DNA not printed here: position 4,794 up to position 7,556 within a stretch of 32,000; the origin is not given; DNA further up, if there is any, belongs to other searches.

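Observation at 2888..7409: pilT, a cNMP-binding/GAF protein and a VirD4-like ATPase form a tight cluster, with a CHASE2 cyclase elsewhere in the window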

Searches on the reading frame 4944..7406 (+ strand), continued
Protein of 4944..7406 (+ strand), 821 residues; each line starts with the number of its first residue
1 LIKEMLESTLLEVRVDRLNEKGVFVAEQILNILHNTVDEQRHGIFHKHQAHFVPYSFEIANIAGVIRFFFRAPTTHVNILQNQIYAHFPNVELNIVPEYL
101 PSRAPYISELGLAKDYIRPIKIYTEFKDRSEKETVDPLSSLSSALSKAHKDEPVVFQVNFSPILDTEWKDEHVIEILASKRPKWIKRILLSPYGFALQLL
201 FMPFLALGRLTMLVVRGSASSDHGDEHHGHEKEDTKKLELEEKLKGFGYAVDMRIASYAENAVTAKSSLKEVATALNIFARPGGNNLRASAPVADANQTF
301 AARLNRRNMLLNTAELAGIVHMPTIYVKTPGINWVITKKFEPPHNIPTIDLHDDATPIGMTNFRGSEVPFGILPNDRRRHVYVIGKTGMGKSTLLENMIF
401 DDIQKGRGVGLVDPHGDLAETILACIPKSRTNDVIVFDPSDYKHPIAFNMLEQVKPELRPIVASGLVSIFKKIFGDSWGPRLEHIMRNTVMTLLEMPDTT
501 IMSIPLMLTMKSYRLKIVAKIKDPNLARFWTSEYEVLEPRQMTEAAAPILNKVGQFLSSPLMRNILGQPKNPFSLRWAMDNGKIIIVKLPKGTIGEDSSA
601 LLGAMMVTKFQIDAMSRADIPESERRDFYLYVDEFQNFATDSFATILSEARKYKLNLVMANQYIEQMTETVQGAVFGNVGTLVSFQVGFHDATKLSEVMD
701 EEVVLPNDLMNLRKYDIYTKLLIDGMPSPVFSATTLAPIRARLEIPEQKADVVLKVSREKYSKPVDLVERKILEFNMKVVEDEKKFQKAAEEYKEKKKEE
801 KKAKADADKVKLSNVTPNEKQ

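Call 16: find_homologous_proteins(query=window:4944-7406:+, max_evalue=1e-10)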
Query seq(821 aa) (821 aa): 5755 proteins with E <= 1e-10 among 8000 candidates; the best 120 are listed.
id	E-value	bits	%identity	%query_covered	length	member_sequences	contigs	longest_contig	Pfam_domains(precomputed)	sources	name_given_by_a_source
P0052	0.0e+0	1839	100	100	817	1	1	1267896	PF26449.1,PF10412.16,PF01935.24,PF02534.21,PF25199.2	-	-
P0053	0.0e+0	1616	87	98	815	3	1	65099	PF26449.1,PF10412.16,PF01935.24,PF02534.21,PF25199.2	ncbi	ncbi:MAG: type IV secretory system conjugative DNA transfer family protein [Patescibacteria group ba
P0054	0.0e+0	1404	76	96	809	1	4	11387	PF26449.1,PF10412.16,PF01935.24,PF02534.21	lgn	-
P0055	0.0e+0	1290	71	96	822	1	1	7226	PF26449.1,PF10412.16,PF01935.24,PF02534.21,PF25199.2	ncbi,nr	ncbi:MAG: hypothetical protein QG650_1051 [Patescibacteria group bacterium]|nr:hypothetical protein 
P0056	0.0e+0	1285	70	95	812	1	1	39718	PF26449.1,PF10412.16,PF01935.24,PF02534.21,PF25199.2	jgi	jgi:hypothetical protein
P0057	0.0e+0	1279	71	98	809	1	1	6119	PF26449.1,PF10412.16,PF01935.24,PF02534.21,PF25199.2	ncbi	-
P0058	0.0e+0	1271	70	94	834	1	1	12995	PF26449.1,PF10412.16,PF01935.24,PF02534.21,PF12696.14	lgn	-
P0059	0.0e+0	1270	70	95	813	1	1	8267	PF26449.1,PF10412.16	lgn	-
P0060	0.0e+0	1268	70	95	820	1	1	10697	PF26449.1,PF10412.16,PF01935.24,PF12696.14,PF25199.2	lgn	-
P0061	0.0e+0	1268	70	94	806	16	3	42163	PF26449.1,PF10412.16,PF01935.24,PF02534.21,PF12696.14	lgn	-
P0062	0.0e+0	1268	70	95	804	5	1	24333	PF26449.1,PF10412.16,PF01935.24,PF02534.21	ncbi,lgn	-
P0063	0.0e+0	1263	69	95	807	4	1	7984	PF26449.1,PF10412.16,PF01935.24,PF02534.21,PF25199.2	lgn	-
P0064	0.0e+0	1253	70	95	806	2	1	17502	PF26449.1,PF10412.16,PF01935.24,PF02534.21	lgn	-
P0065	0.0e+0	1225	68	95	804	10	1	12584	PF26449.1,PF10412.16,PF01935.24,PF02534.21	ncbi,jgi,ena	-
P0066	0.0e+0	1161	66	95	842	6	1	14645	PF26449.1,PF10412.16,PF01935.24,PF02534.21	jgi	jgi:hypothetical protein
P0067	0.0e+0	1158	66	95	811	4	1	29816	PF26449.1,PF10412.16,PF01935.24,PF02534.21,PF12696.14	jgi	jgi:hypothetical protein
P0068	0.0e+0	1132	63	96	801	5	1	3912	PF26449.1,PF10412.16,PF01935.24,PF02534.21,PF25199.2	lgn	-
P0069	0.0e+0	1131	63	98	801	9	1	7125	PF26449.1,PF10412.16,PF01935.24,PF02534.21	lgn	-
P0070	0.0e+0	1047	64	89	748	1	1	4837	PF26449.1,PF10412.16,PF01935.24,PF02534.21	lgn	-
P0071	0.0e+0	1032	58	98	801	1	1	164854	PF26449.1,PF10412.16,PF01935.24,PF02534.21,PF12696.14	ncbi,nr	ncbi:MAG: type IV secretion system DNA-binding domain-containing protein [Candidatus Gracilibacteria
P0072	0.0e+0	1024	59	95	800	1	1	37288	PF26449.1,PF10412.16,PF01935.24,PF02534.21,PF12696.14,PF25199.2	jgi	-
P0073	5.1e-297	1005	58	98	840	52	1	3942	PF26449.1,PF10412.16,PF01935.24,PF02534.21,PF25199.2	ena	-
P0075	6.6e-290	982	57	95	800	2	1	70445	PF26449.1,PF10412.16,PF01935.24,PF02534.21,PF12696.14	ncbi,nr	ncbi:MAG: type IV secretion system DNA-binding domain-containing protein [Candidatus Gracilibacteria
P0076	2.3e-289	980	56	97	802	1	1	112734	PF26449.1,PF10412.16,PF01935.24,PF02534.21,PF12696.14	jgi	jgi:hypothetical protein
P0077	8.9e-287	971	56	97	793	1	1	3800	PF26449.1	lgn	-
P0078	2.5e-284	963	56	97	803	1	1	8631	PF26449.1,PF10412.16,PF01935.24,PF12696.14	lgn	-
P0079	1.8e-283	960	56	95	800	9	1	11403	PF26449.1,PF12696.14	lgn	-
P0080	9.0e-283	958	55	97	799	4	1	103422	PF26449.1,PF12696.14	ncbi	-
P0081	1.9e-282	957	57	95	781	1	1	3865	PF26449.1,PF10412.16,PF01935.24,PF02534.21,PF12696.14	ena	-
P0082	1.2e-280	951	57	97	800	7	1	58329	PF26449.1,PF10412.16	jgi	-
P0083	1.4e-280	951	57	96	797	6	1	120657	-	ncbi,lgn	-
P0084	7.5e-280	948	54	97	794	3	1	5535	PF26449.1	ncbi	-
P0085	9.6e-280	948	56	93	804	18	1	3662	PF26449.1,PF10412.16,PF01935.24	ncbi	-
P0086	9.9e-280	948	55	96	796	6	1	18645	PF26449.1,PF02534.21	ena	-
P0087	1.5e-279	947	55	96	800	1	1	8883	PF26449.1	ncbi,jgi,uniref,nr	ncbi:MAG: hypothetical protein ACD_4C00233G0008 [uncultured bacterium (gcode 4)]|uniref:DUF8128 doma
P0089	2.6e-278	943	56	95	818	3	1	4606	PF26449.1,PF10412.16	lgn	-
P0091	5.3e-277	939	55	94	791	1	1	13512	PF26449.1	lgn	-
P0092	6.0e-277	939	54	97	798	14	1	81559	PF26449.1,PF10412.16,PF01935.24,PF12696.14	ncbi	-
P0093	1.5e-276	938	56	94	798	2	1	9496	PF26449.1,PF10412.16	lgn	-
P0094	4.5e-276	936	55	96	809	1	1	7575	PF26449.1,PF10412.16,PF01935.24,PF02534.21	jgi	jgi:hypothetical protein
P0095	1.7e-275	934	56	94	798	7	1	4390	PF26449.1,PF10412.16,PF01935.24,PF02534.21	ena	-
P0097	2.1e-274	930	54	94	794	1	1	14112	PF26449.1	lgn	-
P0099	5.7e-274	929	56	95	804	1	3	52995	PF26449.1,PF10412.16,PF01935.24,PF02534.21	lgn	-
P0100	1.2e-273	928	56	96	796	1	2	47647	PF26449.1,PF02534.21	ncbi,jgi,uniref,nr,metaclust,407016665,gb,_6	ncbi:MAG: hypothetical protein ACD_2C00001G0006 [uncultured bacterium (gcode 4)]|uniref:DUF8128 doma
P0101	3.7e-273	926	62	81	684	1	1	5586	PF26449.1,PF10412.16,PF01935.24,PF02534.21,PF25199.2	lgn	-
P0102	8.0e-273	925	55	95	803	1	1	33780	PF26449.1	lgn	-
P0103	1.2e-272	925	57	93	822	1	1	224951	PF26449.1,PF10412.16,PF01935.24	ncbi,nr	ncbi:MAG: DUF87 domain-containing protein [Candidatus Gracilibacteria bacterium]|nr:DUF87 domain-con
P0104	2.0e-271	921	53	96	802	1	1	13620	PF26449.1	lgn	-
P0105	4.4e-270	916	55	93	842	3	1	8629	PF26449.1,PF10412.16,PF01935.24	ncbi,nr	ncbi:MAG: type IV secretion system DNA-binding domain-containing protein [Candidatus Gracilibacteria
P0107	5.9e-270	916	55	97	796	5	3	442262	PF26449.1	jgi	jgi:hypothetical protein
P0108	1.8e-269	914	55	92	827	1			PF26449.1,PF10412.16,PF01935.24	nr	nr:type IV secretion system DNA-binding domain-containing protein [Candidatus Gracilibacteria bacter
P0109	2.7e-269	914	54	98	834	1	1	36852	PF26449.1,PF10412.16,PF01935.24,PF02534.21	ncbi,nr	ncbi:MAG: type IV secretion system DNA-binding domain-containing protein [Candidatus Gracilibacteria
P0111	4.7e-269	913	53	98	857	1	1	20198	PF26449.1,PF10412.16,PF01935.24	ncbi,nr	ncbi:type IV secretion system DNA-binding domain-containing protein [Candidatus Gracilibacteria bact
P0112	2.5e-268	910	53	94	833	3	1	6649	PF26449.1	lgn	-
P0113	4.1e-268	910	54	96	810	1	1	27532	PF26449.1,PF10412.16,PF01935.24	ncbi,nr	ncbi:MAG: type IV secretion system DNA-binding domain-containing protein [Candidatus Gracilibacteria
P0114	1.3e-267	908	55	94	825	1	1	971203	PF26449.1,PF10412.16,PF01935.24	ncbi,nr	ncbi:MAG: DUF87 domain-containing protein [Candidatus Gracilibacteria bacterium]|nr:DUF87 domain-con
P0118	1.3e-265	901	55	93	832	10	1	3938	PF26449.1,PF10412.16,PF01935.24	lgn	-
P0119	7.8e-265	899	54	93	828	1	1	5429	PF26449.1,PF10412.16,PF01935.24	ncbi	-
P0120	8.0e-265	899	54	93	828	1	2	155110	PF26449.1,PF10412.16,PF01935.24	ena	-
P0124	2.0e-263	894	53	95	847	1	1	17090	PF26449.1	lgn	-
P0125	2.0e-263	894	54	93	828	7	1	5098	PF26449.1,PF10412.16,PF01935.24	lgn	-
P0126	7.2e-262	889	83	57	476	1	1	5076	PF26449.1,PF01935.24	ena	-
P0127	2.4e-261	887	54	94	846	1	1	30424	PF26449.1,PF10412.16,PF01935.24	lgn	-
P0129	4.3e-261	886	54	96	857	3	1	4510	PF26449.1,PF10412.16,PF01935.24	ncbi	-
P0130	1.0e-260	885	54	93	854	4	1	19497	PF26449.1,PF10412.16,PF01935.24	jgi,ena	-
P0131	2.0e-260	884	52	95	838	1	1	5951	PF26449.1,PF10412.16,PF01935.24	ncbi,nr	ncbi:type IV secretion system DNA-binding domain-containing protein [Candidatus Gracilibacteria bact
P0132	7.3e-260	882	54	98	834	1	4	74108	PF26449.1,PF10412.16,PF01935.24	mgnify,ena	mgnify:CR=1 FL=1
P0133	8.1e-260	882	54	94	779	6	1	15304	PF26449.1,PF10412.16,PF01935.24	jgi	jgi:hypothetical protein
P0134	1.2e-259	882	55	93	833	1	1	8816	PF26449.1,PF10412.16,PF01935.24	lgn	-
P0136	9.7e-259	879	54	93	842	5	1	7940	PF26449.1,PF01935.24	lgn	-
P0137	7.6e-258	876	54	94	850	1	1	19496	PF26449.1,PF10412.16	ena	-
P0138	7.8e-258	876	51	97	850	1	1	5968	PF26449.1,PF10412.16,PF01935.24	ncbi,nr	ncbi:MAG: type IV secretion system DNA-binding domain-containing protein [Candidatus Gracilibacteria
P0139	3.1e-257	874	53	95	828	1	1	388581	PF26449.1,PF10412.16,PF01935.24,PF02534.21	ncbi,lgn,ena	-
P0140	6.2e-257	873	53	96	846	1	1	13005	PF26449.1,PF10412.16,PF01935.24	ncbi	ncbi:MAG: type IV secretion system DNA-binding domain-containing protein [Candidatus Gracilibacteria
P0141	7.6e-257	872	53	93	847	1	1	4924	PF26449.1,PF10412.16,PF01935.24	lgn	-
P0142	3.8e-256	870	53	95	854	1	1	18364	PF26449.1,PF10412.16,PF01935.24,PF02534.21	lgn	-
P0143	1.0e-255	869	51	99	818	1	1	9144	PF26449.1,PF10412.16,PF01935.24,PF12696.14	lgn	-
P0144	1.2e-255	868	53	93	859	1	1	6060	PF26449.1,PF10412.16,PF01935.24,PF02534.21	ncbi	-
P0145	1.4e-255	868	52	94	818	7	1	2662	PF26449.1,PF10412.16,PF01935.24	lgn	-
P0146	3.3e-255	867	54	93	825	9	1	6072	PF26449.1,PF10412.16,PF01935.24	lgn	-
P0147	8.0e-255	866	52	98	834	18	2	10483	PF26449.1,PF10412.16,PF01935.24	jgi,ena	-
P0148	5.7e-254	863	55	87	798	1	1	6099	PF26449.1,PF10412.16,PF01935.24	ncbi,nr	ncbi:type IV secretion system DNA-binding domain-containing protein, partial [Candidatus Gracilibact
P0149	1.2e-253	862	52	96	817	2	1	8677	PF26449.1,PF10412.16,PF01935.24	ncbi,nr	ncbi:DUF87 domain-containing protein [Candidatus Gracilibacteria bacterium]|nr:MAG: DUF87 domain-con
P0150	2.6e-253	861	53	96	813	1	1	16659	PF26449.1,PF10412.16,PF01935.24,PF02534.21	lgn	-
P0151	6.9e-253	859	52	98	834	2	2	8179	PF26449.1,PF10412.16,PF01935.24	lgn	-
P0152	2.3e-252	858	52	96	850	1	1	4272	PF26449.1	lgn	-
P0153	5.3e-252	856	53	93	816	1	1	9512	PF26449.1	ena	-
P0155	2.2e-251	854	53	95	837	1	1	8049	PF26449.1,PF10412.16,PF01935.24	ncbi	-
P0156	3.5e-251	854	53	93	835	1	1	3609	PF26449.1,PF10412.16,PF02534.21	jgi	jgi:hypothetical protein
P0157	6.5e-251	853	53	93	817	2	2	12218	PF26449.1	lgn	-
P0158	6.5e-251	853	52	95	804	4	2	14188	PF26449.1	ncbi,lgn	-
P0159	8.5e-251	852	53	95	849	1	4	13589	PF26449.1,PF10412.16,PF01935.24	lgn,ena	-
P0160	1.9e-250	851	52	95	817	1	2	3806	PF26449.1,PF01935.24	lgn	-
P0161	1.9e-250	851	52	97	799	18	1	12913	PF26449.1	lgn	-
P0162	2.2e-250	851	52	96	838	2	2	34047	PF26449.1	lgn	-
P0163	2.8e-250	851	53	93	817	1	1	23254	PF26449.1,PF01935.24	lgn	-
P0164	3.1e-250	851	51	98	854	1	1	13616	PF26449.1,PF10412.16,PF01935.24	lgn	-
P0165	3.6e-250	850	53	95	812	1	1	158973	PF26449.1,PF02534.21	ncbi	-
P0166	3.8e-250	850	52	93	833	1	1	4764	PF26449.1,PF10412.16,PF01935.24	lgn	-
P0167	4.2e-250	850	53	98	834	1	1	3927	PF26449.1,PF01935.24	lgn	-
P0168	5.3e-250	850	53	95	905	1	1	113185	PF26449.1,PF10412.16,PF01935.24,PF02534.21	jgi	-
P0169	5.5e-250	850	53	93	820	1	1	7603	PF26449.1,PF02534.21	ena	-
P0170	5.9e-250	850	53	92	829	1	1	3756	PF26449.1,PF02534.21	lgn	-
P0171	6.4e-250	850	52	95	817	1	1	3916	PF26449.1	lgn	-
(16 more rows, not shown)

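Call 31: find_encoding_contigs(protein=P0114, flank=6000, max_places=2)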
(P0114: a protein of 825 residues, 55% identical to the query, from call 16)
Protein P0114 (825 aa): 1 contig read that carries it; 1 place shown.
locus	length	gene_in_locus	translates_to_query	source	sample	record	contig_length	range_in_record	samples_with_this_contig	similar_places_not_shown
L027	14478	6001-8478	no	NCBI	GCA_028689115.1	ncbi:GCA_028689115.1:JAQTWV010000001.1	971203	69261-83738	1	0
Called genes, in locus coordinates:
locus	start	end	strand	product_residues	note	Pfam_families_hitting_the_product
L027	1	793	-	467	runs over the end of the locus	-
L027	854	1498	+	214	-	-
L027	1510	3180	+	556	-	PF00754:F5_F8_type_C (weak)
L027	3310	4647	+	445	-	PF01595:CNNM, PF00571:CBS (weak), PF03471:CorC_HlyC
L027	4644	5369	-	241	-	-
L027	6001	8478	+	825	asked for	PF26449:DUF8128, PF01935:DUF87, PF10412:TrwB_AAD_bind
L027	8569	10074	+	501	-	PF07963:N_methyl, PF13306:LRR_5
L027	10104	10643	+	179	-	PF07963:N_methyl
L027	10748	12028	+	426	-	PF07963:N_methyl, PF13306:LRR_5, PF05725:FNIP (faint), PF13306:LRR_5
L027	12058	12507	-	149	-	-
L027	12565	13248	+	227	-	PF00226:DnaJ, PF01556:DnaJ_C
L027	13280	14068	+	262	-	PF07963:N_methyl (weak)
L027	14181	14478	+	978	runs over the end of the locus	PF12799:LRR_4 (faint)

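Call 32: find_encoding_contigs(protein=P0107, flank=6000, max_places=2)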
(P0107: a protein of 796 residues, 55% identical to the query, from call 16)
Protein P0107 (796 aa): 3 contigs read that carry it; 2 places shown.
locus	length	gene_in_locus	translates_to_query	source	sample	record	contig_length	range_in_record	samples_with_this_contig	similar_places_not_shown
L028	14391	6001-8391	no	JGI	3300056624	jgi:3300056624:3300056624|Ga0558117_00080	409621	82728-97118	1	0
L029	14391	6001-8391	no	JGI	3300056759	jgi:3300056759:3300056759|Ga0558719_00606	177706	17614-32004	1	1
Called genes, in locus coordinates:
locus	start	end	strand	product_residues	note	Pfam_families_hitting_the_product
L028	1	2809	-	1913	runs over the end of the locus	PF17803:Cadherin_4, PF17963:Big_9, PF17892:Cadherin_5, PF17963:Big_9, PF17803:Cadherin_4, PF17963:Big_9, PF17803:Cadherin_4, PF17963:Big_9, +17 more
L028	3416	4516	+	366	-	PF04230:PS_pyruv_trans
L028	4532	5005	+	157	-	-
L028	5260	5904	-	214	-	PF01458:SUFBD_core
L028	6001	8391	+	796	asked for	PF26449:DUF8128 (weak)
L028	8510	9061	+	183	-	-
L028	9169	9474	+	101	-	-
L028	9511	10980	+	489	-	PF00587:tRNA-synt_2b, PF03129:HGTP_anticodon, PF09180:ProRS-C_1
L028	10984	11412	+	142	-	PF00293:NUDIX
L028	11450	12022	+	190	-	PF02698:DUF218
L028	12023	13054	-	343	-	PF03054:tRNA_Me_trans, PF20259:tRNA_Me_trans_M, PF20258:tRNA_Me_trans_C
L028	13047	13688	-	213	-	PF06941:NT5C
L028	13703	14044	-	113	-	PF01475:FUR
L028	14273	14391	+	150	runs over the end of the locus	PF00210:Ferritin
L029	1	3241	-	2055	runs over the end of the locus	PF17803:Cadherin_4, PF17963:Big_9, PF17892:Cadherin_5, PF17963:Big_9, PF17803:Cadherin_4, PF17963:Big_9, PF17803:Cadherin_4, PF17963:Big_9, +17 more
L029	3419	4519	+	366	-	PF04230:PS_pyruv_trans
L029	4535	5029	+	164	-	-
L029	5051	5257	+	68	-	-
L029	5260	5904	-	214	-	PF01458:SUFBD_core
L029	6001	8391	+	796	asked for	PF26449:DUF8128 (weak)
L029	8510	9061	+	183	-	-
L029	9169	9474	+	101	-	-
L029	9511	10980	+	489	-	PF00587:tRNA-synt_2b, PF03129:HGTP_anticodon, PF09180:ProRS-C_1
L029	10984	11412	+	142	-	PF00293:NUDIX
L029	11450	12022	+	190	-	PF02698:DUF218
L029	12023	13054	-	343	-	PF03054:tRNA_Me_trans, PF20259:tRNA_Me_trans_M, PF20258:tRNA_Me_trans_C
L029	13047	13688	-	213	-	PF06941:NT5C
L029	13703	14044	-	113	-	PF01475:FUR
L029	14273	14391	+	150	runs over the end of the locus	PF00210:Ferritin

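Call 43: find_encoding_contigs(protein=P0075, flank=5000, max_places=1)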
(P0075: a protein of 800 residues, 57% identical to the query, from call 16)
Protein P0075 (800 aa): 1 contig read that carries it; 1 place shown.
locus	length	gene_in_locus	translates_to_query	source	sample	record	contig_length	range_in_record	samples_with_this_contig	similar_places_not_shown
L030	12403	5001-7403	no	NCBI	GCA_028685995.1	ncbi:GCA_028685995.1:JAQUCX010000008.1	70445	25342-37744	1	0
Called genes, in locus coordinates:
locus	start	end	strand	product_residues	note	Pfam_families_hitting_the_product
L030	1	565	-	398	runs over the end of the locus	-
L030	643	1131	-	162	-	PF00383:dCMP_cyt_deam_1, PF14437:MafB19-deam (faint)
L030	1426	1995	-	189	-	PF01025:GrpE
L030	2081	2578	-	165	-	-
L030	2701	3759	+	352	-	PF00437:T2SSE, PF25199:nSTAND_NTPase5 (faint), PF13401:AAA_22 (weak)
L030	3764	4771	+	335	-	PF00027:cNMP_binding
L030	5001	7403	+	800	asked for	PF26449:DUF8128, PF02534:T4SS-DNA_transf (faint), PF01935:DUF87, PF10412:TrwB_AAD_bind, PF12696:TraG-D_C (faint)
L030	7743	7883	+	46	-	-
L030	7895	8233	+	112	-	-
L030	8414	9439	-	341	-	-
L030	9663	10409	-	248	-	PF02353:CMAS (weak), PF13489:Methyltransf_23, PF13847:Methyltransf_31, PF08241:Methyltransf_11, PF08242:Methyltransf_12, PF13649:Methyltransf_25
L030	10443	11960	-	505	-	PF00587:tRNA-synt_2b, PF03129:HGTP_anticodon, PF09180:ProRS-C_1 (faint)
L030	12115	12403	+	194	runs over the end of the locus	PF03193:RsgA_GTPase (weak), PF01926:MMR_HSR1, PF02421:FeoB_N, PF00009:GTP_EFTU (weak)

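Call 44: find_encoding_contigs(protein=P0083, flank=5000, max_places=1)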
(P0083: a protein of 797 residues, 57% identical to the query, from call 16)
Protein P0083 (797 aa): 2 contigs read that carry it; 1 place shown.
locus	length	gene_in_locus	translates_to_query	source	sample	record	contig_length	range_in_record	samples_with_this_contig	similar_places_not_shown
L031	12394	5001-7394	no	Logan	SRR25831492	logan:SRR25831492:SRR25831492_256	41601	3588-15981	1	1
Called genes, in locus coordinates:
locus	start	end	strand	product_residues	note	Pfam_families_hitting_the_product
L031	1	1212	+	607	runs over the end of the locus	PF00009:GTP_EFTU, PF01926:MMR_HSR1 (weak), PF22042:EF-G_D2 (weak), PF03144:GTP_EFTU_D2, PF00679:EFG_C, PF21018:BipA_C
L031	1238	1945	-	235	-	-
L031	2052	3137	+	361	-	PF04230:PS_pyruv_trans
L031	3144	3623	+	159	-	-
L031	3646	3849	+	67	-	-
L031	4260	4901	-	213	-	PF01458:SUFBD_core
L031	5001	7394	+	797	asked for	-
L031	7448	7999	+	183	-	-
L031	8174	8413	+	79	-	-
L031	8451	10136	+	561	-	PF00587:tRNA-synt_2b, PF04073:tRNA_edit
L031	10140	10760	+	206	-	PF02698:DUF218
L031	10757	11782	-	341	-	PF02568:ThiI (weak), PF03054:tRNA_Me_trans, PF20259:tRNA_Me_trans_M, PF20258:tRNA_Me_trans_C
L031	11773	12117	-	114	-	PF01475:FUR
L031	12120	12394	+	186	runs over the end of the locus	PF00210:Ferritin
